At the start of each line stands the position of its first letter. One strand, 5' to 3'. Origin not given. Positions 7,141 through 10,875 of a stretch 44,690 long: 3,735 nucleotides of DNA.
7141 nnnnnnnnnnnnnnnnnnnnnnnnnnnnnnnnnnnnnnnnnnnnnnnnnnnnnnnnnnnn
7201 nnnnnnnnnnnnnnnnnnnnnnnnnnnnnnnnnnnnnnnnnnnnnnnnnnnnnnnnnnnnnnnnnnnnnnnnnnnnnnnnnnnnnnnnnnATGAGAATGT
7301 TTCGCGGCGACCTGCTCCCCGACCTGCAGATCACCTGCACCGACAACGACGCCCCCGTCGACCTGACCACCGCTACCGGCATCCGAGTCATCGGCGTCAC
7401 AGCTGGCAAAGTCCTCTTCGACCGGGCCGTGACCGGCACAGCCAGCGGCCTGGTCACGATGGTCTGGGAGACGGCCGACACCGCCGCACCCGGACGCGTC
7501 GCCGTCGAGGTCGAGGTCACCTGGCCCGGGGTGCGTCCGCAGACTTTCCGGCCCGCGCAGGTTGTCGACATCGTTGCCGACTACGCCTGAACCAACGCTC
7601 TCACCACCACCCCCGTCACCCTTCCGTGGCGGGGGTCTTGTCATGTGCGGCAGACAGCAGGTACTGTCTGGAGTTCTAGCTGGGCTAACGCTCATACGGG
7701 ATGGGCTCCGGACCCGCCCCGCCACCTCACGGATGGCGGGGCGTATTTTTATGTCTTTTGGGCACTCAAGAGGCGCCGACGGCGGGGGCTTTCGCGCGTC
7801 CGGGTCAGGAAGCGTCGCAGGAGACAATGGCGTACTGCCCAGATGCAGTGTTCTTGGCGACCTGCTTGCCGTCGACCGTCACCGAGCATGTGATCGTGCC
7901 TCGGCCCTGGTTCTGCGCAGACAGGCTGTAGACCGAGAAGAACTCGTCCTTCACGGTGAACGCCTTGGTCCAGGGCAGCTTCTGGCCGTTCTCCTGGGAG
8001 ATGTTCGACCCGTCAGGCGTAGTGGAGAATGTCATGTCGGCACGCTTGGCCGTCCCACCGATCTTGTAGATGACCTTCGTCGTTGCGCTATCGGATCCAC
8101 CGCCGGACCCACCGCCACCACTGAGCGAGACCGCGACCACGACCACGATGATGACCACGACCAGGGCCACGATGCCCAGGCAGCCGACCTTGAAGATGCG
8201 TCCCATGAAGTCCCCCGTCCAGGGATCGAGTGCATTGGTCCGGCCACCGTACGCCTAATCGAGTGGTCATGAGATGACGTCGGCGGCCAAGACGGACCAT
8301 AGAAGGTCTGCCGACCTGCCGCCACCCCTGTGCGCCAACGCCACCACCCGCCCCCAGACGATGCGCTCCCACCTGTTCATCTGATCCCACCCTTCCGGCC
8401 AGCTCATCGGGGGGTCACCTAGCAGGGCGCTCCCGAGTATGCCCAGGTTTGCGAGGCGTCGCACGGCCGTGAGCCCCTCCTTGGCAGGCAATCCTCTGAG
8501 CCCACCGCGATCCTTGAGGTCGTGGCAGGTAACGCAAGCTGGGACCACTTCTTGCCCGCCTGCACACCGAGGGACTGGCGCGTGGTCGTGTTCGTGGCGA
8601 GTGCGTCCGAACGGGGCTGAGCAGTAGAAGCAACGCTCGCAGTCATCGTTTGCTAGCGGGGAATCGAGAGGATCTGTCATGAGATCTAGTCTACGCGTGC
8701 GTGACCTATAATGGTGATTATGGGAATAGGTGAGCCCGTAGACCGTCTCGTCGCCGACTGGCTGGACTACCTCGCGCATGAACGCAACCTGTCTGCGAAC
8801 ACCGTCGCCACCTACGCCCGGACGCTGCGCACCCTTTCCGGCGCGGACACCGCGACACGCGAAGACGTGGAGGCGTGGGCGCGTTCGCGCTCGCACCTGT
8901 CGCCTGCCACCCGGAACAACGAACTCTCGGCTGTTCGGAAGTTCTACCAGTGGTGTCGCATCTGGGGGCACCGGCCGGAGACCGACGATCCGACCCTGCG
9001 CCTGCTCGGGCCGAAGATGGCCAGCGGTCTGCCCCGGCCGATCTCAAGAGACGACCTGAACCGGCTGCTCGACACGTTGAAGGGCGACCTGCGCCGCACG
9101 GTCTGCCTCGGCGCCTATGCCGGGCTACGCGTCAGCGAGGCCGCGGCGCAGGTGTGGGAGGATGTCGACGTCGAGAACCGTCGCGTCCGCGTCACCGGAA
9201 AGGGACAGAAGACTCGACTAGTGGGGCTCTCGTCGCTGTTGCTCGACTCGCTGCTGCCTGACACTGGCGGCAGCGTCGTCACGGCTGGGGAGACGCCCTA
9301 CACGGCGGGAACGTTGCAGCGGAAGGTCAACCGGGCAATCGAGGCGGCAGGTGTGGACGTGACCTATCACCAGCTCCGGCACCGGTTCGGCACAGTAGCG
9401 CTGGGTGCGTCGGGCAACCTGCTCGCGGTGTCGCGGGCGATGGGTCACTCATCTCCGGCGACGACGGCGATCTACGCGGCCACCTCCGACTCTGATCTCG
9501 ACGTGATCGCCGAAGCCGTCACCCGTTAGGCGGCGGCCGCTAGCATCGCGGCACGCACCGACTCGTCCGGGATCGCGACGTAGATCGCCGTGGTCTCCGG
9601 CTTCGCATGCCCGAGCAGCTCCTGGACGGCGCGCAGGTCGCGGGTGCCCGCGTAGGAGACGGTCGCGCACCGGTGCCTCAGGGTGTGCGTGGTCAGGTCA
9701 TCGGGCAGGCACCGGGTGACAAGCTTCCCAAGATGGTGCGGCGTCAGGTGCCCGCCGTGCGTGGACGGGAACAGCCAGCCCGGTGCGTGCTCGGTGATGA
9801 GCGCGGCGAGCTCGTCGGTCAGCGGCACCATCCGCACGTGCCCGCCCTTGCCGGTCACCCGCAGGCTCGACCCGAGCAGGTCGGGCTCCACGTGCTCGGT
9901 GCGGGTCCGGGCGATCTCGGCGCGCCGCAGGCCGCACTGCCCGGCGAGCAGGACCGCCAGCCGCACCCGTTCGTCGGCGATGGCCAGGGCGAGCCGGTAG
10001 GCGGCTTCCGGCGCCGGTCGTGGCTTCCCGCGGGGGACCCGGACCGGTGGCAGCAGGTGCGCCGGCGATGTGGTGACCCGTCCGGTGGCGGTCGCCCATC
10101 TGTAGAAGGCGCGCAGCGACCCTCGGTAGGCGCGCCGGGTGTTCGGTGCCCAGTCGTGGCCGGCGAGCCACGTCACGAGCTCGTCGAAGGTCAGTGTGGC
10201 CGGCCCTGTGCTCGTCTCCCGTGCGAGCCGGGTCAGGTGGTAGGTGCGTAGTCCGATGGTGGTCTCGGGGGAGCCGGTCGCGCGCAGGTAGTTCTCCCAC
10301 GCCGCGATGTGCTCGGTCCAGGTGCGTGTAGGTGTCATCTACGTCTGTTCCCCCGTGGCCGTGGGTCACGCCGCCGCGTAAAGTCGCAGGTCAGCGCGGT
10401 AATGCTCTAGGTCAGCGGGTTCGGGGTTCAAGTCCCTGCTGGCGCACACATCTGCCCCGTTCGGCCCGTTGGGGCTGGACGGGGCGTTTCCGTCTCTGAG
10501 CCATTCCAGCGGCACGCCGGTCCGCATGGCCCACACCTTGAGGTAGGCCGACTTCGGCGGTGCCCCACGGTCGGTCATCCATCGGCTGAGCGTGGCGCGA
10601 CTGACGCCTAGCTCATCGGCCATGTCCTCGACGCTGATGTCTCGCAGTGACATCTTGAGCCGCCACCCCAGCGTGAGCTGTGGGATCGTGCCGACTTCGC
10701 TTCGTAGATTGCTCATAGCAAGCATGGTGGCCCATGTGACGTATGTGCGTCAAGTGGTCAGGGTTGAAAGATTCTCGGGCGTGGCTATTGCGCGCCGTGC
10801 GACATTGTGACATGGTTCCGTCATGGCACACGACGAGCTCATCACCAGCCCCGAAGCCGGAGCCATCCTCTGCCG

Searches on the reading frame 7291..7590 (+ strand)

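Call 14: search_protein_families(library=phrogs, proteins=[window:7291-7590:+], max_evalue=0.01)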
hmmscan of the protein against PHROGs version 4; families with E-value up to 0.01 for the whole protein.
window:7291-7590:+ (99 aa): 0 families

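Call 26: search_protein_families(library=padloc, proteins=[window:7291-7590:+], max_evalue=1)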
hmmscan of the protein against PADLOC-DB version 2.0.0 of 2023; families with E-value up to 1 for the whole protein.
window:7291-7590:+ (99 aa): 0 families

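Call 27: search_protein_families(library=ncbifam, proteins=[window:7291-7590:+], max_evalue=1)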
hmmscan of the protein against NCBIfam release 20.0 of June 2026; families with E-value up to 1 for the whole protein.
window:7291-7590:+ (99 aa): 1 family
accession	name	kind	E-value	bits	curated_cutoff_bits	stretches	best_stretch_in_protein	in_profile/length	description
TIGR00542.1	hxl6Piso_put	equivalog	0.12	11.7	272.15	1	23-76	100-153/279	L-ribulose-5-phosphate 3-epimerase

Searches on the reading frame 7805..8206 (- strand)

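Call 13: search_protein_families(library=pfam, proteins=[window:7805-8206:-], max_evalue=0.01)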
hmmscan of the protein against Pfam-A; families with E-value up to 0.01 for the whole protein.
window:7805-8206:- (133 aa): 2 families
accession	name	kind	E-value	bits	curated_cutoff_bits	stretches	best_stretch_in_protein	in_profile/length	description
PF05423.18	Mycobact_memb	-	0.0012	19.2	21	1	44-130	51-134/139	Mycobacterium membrane protein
PF14221.11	DUF4330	-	0.0021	18.6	27.6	0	2-63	8-72/167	Domain of unknown function (DUF4330)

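Call 26: search_protein_families(library=padloc, proteins=[window:7805-8206:-], max_evalue=1)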
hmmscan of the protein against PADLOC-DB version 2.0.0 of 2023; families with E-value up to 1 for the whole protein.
window:7805-8206:- (133 aa): 0 families

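Call 27: search_protein_families(library=ncbifam, proteins=[window:7805-8206:-], max_evalue=1)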
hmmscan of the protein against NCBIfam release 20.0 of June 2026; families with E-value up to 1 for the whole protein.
window:7805-8206:- (133 aa): 4 families
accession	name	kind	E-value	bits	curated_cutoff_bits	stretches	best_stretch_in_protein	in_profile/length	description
TIGR00199.1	PncC_domain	subfamily_domain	0.018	15.1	68.9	1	24-68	86-130/149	nicotinamide-nucleotide amidohydrolase family protein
NF002780.0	PRK02898.1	equivalog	0.021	14.6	84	1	12-55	9-54/104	energy-coupling factor ABC transporter substrate-binding protein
NF051431.1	Rv0361_Cterm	subfamily_domain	0.027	14.7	37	1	9-42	8-40/140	Rv0361 family membrane protein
TIGR03931.1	T7SS_Rv3446c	hypoth_equivalog_domain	0.068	13.5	47.6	1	12-69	3-60/194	type VII secretion-associated protein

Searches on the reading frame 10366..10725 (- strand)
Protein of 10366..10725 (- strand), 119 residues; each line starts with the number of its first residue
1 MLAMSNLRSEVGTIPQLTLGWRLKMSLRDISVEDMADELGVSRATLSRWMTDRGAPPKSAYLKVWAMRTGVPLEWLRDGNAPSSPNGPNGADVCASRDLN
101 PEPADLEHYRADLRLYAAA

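Call 13: search_protein_families(library=pfam, proteins=[window:10366-10725:-], max_evalue=0.01)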
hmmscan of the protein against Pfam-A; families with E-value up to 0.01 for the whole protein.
window:10366-10725:- (119 aa): 11 families
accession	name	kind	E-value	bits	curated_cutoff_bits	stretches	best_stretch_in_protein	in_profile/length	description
PF01381.28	HTH_3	-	2.8e-07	30.9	23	1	27-76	7-55/55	Helix-turn-helix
PF13560.12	HTH_31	-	1.2e-05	25.9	27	1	19-61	2-47/64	Helix-turn-helix domain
PF07022.19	Phage_CI_repr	-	2.6e-05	24.9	22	1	34-79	17-60/65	Bacteriophage CI repressor helix-turn-helix domain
PF12728.13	HTH_17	-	0.0017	19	27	1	31-56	3-28/51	Helix-turn-helix domain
PF08279.18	HTH_11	-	0.0023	18.2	25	1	22-48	8-34/55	HTH domain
PF13384.12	HTH_23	-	0.0025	18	24.6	1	24-49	12-37/50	Homeodomain-like domain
PF13443.12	HTH_26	-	0.0028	18.3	22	1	25-53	6-34/63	Cro/C1-type HTH DNA-binding domain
PF13545.12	HTH_Crp_2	-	0.0036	17.7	27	1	29-51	22-44/70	Crp-like helix-turn-helix domain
PF20432.4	Xre-like-HTH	-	0.0058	17.3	25.8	0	29-54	23-47/63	Antitoxin Xre-like helix-turn-helix domain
PF13022.12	HTH_Tnp_1_2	-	0.0075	16.8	27.9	0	28-52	25-49/122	Helix-turn-helix of insertion element transposase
PF04967.18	HTH_10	-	0.0096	16.2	23.1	0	28-47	22-41/53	HTH DNA binding domain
